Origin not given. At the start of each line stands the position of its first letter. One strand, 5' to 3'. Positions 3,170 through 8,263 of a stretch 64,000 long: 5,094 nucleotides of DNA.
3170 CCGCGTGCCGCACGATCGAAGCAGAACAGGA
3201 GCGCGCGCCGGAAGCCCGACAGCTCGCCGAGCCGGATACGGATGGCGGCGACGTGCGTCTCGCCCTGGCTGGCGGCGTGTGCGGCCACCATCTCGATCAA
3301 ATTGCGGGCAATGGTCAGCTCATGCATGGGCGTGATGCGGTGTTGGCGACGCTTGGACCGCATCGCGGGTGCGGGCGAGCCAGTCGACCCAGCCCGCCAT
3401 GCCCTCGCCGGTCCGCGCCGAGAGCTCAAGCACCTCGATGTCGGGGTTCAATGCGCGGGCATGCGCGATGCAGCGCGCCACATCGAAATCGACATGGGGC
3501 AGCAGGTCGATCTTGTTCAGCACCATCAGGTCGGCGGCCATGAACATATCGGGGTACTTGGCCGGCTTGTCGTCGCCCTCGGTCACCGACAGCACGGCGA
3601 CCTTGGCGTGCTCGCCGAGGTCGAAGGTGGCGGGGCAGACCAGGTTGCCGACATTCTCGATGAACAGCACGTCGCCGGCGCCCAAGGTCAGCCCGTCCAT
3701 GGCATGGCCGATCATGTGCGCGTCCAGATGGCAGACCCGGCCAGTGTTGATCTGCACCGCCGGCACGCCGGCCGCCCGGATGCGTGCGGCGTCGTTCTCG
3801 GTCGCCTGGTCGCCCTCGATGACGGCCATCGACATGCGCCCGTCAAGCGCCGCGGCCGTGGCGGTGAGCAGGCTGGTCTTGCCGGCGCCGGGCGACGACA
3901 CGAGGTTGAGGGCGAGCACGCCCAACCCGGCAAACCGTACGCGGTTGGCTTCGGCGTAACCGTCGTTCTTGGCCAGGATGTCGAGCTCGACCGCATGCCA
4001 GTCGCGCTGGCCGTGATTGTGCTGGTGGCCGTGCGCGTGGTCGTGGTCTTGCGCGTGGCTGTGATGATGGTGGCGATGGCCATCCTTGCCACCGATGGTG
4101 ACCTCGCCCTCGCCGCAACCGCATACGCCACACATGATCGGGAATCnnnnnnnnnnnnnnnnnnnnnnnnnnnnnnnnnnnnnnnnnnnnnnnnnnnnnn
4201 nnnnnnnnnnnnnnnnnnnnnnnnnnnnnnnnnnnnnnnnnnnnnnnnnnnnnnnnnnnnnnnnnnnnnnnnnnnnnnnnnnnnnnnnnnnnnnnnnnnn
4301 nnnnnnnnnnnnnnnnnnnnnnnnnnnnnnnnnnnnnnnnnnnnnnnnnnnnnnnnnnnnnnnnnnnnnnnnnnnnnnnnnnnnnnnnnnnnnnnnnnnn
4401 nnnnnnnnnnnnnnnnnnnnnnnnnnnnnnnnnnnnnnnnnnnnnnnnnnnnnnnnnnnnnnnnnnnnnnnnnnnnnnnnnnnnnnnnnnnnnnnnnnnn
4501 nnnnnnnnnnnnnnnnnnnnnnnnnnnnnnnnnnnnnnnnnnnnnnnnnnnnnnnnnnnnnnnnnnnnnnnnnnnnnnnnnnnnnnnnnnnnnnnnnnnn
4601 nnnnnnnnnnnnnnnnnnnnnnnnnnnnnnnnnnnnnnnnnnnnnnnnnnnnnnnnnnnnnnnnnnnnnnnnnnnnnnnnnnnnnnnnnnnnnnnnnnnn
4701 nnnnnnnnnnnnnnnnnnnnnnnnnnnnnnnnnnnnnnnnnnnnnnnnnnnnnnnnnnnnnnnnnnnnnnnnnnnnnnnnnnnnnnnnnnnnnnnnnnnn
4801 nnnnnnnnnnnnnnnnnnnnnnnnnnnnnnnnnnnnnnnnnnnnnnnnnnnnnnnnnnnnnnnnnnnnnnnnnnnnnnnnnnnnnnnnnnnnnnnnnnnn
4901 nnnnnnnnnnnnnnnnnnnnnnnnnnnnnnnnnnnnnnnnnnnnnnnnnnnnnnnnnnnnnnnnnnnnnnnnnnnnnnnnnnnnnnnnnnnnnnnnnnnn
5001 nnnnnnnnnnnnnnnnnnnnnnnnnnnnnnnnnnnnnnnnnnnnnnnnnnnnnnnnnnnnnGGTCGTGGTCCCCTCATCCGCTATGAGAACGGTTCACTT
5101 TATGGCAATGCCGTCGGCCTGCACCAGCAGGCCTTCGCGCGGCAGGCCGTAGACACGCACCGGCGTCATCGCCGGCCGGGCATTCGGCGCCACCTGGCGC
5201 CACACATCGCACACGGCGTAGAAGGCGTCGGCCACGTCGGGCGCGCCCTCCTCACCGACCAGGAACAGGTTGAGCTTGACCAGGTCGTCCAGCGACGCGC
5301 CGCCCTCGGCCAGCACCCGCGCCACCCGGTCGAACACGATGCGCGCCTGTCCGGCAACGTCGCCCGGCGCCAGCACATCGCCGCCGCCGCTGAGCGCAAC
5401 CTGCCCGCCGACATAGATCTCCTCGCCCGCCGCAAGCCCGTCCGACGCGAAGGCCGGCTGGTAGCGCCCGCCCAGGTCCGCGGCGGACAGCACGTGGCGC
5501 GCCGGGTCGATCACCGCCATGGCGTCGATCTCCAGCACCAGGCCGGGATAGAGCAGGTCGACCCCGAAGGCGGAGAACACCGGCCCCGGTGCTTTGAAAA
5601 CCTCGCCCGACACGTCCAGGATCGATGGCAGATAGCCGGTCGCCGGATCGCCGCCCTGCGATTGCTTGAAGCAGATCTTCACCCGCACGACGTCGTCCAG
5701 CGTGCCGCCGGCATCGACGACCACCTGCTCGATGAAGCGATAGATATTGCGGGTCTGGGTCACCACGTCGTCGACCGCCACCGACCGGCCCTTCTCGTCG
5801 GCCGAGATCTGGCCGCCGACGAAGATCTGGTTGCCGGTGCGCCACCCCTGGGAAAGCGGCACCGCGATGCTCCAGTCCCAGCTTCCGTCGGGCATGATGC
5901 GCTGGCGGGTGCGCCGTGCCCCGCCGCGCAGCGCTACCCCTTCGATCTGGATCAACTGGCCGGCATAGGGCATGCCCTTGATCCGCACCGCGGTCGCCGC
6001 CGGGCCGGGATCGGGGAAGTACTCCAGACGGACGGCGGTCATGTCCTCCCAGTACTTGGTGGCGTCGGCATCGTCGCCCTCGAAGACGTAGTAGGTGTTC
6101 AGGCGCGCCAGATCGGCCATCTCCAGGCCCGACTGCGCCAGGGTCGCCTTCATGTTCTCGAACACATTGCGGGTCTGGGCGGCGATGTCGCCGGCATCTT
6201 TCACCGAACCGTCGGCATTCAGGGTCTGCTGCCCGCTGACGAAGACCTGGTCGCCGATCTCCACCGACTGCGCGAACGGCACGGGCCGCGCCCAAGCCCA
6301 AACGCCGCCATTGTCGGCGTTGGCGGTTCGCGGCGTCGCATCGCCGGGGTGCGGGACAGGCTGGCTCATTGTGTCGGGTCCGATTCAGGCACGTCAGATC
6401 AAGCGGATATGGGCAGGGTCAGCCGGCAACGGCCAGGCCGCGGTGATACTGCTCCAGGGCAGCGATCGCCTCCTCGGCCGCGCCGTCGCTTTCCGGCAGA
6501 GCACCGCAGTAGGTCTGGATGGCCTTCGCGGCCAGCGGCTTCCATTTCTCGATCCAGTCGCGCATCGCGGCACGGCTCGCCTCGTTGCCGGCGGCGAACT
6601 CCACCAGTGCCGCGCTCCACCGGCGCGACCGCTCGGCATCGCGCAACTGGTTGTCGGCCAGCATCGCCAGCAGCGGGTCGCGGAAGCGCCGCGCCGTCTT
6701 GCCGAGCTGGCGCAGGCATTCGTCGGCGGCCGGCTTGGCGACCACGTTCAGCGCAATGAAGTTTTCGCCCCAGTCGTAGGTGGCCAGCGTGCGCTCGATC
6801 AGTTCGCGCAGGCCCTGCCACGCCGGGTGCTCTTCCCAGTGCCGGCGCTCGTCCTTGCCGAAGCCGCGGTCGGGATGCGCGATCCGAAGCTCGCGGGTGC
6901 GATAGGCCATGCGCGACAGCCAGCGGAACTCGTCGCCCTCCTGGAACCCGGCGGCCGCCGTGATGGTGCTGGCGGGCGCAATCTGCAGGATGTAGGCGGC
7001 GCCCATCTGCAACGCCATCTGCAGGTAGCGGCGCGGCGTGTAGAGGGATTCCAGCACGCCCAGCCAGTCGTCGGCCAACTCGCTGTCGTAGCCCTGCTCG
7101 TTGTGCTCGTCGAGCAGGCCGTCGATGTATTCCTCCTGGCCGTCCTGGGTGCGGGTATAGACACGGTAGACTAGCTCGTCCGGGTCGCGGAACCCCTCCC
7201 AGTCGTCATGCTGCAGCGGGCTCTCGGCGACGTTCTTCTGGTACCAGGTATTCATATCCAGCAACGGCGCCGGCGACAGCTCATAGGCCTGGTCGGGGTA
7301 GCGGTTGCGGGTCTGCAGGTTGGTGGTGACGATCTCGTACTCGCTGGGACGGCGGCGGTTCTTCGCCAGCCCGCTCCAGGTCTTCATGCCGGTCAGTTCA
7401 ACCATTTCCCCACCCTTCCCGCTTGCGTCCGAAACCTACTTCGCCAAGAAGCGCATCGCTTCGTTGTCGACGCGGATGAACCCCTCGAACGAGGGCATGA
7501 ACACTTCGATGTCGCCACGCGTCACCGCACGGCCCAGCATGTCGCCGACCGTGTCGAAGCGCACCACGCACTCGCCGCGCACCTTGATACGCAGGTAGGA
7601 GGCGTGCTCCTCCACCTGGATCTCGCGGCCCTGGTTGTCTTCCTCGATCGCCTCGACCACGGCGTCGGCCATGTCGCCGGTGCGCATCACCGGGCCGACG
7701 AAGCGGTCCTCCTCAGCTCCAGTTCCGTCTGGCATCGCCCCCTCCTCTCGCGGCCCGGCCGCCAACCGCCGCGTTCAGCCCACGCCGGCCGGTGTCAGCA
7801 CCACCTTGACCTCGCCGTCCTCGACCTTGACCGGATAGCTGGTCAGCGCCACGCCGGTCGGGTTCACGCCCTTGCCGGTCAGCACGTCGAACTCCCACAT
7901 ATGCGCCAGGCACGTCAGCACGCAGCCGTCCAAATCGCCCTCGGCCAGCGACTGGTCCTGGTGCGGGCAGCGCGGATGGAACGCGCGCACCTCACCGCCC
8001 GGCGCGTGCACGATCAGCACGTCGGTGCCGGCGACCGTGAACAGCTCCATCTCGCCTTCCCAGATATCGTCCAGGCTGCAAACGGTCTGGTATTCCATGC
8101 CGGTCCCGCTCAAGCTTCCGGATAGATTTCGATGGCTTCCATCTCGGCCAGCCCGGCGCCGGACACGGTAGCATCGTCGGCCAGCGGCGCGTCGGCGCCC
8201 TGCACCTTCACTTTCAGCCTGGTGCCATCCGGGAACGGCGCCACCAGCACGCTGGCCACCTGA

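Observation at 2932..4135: HypA/HypB pair with no hydrogenase or urease in 64 kb, embedded between hydrolase genes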

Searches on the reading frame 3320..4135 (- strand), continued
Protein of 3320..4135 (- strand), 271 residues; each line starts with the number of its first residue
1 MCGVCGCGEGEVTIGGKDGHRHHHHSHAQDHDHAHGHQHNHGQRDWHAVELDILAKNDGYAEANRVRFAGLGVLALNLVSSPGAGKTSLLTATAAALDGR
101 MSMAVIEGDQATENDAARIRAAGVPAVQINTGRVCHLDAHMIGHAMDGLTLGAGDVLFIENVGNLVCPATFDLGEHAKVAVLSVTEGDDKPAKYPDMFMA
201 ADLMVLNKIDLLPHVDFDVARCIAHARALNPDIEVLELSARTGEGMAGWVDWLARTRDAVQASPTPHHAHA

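Call 51: find_encoding_contigs(protein=P0128, flank=10000, max_places=1)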
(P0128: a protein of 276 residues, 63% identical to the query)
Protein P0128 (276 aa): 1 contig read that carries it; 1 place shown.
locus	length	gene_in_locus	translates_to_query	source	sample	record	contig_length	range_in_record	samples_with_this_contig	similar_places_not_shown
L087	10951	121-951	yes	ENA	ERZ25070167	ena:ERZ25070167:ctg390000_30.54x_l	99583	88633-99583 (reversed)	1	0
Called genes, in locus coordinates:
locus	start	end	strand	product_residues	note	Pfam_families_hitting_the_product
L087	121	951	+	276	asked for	PF02492:cobW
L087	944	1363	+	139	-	PF01155:HypA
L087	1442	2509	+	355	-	PF00491:Arginase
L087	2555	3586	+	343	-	PF00491:Arginase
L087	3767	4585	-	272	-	PF00528:BPD_transp_1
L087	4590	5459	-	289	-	PF00528:BPD_transp_1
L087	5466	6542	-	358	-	PF00005:ABC_tran, PF13304:AAA_21 (faint), PF08402:TOBE_2 (weak)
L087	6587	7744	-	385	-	-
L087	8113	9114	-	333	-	PF00056:Ldh_1_N, PF02866:Ldh_1_C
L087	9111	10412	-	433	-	PF00285:Citrate_synt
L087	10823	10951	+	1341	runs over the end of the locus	PF16078:2-oxogl_dehyd_N, PF00676:E1_dh, PF02779:Transket_pyr, PF16870:OxoGdeHyase_C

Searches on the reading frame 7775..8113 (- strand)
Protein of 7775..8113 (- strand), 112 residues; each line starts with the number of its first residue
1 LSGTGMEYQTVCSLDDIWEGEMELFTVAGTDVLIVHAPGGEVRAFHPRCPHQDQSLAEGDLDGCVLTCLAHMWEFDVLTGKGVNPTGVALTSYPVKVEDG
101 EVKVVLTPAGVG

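Call 4: search_protein_families(library=pfam, proteins=[window:7775-8113:-])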
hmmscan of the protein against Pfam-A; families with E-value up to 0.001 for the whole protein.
window:7775-8113:- (112 aa): 2 families
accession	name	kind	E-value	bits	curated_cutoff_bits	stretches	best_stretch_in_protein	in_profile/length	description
PF00355.32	Rieske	-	3.8e-17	62.4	20.3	1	9-94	3-88/88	Rieske [2Fe-2S] domain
PF13806.12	Rieske_2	-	6.3e-10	39.4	27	1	7-104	1-103/104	Rieske-like [2Fe-2S] domain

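Call 5: search_protein_families(library=ncbifam, proteins=[window:7775-8113:-])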
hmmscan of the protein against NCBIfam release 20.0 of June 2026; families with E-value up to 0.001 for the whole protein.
window:7775-8113:- (112 aa): 8 families
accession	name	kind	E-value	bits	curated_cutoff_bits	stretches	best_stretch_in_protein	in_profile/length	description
NF007422.0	PRK09965.1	equivalog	1.6e-16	60.2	113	1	10-107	5-101/106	bifunctional 3-phenylpropionate/cinnamic acid dioxygenase ferredoxin subunit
TIGR02377.1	MocE_fam_FeS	subfamily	6.9e-11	42.1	136.15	1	10-105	4-100/101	MocE family 2Fe-2S type ferredoxin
NF041683.1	ant_diox_AndAb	equivalog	7.2e-11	42.2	150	1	8-105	2-99/100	anthranilate 1,2-dioxygenase ferredoxin subunit AndAb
NF042948.2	3PPDioc_HcaC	equivalog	7.4e-11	42.3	150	1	8-106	3-102/105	3-phenylpropionate/cinnamic acid dioxygenase ferredoxin subunit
TIGR02378.1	nirD_assim_sml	equivalog_domain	3.3e-10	40.1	74.65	1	8-105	2-104/105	nitrite reductase small subunit NirD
NF052579.1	BetMthstMoxSdmAMthl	equivalog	7.1e-06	25.2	600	1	20-77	30-87/351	4beta-methylsterol monooxygenase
TIGR00330.1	glpX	equivalog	0.00031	20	259.3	0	56-106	184-232/334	class II fructose-bisphosphatase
NF041174.1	SDX_Thmprot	equivalog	0.00094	19.3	170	0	30-91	24-85/109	sulredoxin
